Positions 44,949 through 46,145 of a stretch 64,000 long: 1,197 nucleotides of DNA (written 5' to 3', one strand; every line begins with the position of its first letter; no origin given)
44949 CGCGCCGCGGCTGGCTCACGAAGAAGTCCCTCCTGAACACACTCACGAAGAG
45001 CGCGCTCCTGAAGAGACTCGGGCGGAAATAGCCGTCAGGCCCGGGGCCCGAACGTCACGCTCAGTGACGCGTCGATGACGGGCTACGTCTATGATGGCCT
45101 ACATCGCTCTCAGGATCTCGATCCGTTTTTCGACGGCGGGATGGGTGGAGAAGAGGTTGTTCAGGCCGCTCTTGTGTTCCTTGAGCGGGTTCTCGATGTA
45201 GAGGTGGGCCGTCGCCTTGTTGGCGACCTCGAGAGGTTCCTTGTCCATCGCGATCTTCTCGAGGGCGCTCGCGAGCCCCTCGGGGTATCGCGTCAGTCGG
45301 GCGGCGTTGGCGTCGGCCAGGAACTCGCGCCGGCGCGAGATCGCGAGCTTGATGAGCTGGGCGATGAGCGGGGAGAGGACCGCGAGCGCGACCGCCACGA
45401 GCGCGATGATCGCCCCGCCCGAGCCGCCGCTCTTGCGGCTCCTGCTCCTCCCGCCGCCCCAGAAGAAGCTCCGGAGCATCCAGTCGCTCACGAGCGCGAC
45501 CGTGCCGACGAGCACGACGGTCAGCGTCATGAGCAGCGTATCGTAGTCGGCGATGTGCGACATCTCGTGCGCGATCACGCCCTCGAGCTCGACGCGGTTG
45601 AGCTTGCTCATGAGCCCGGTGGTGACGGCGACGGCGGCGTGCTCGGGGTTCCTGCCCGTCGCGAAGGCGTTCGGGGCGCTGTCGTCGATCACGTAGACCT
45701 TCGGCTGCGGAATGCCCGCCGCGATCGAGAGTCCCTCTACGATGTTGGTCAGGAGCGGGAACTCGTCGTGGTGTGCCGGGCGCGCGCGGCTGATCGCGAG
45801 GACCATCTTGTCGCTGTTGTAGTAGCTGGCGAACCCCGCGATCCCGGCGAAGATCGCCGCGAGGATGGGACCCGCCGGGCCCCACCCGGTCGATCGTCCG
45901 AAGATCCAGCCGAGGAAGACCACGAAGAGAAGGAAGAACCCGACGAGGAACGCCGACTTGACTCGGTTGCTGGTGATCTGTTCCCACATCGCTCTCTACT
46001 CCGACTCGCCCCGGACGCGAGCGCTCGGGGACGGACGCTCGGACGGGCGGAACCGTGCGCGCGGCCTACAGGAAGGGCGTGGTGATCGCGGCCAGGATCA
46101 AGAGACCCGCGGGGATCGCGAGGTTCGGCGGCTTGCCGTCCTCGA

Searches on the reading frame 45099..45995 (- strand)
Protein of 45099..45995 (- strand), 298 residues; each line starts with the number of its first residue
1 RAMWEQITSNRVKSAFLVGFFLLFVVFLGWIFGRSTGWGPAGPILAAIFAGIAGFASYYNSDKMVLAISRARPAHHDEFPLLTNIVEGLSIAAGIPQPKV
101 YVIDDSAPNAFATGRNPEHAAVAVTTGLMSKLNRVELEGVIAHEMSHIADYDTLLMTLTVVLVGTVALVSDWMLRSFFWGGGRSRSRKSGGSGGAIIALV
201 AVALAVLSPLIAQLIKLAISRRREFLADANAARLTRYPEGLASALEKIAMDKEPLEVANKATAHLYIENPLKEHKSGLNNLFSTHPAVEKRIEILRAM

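Call 87: search_protein_families(library=pfam, proteins=[window:45099-45995:-], max_evalue=0.00001)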
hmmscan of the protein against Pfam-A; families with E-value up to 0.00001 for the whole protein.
window:45099-45995:- (298 aa): 1 family
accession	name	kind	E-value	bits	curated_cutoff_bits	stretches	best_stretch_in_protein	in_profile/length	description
PF01435.24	Peptidase_M48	-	1.1e-31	110.5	20.3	1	81-297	6-184/186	Peptidase family M48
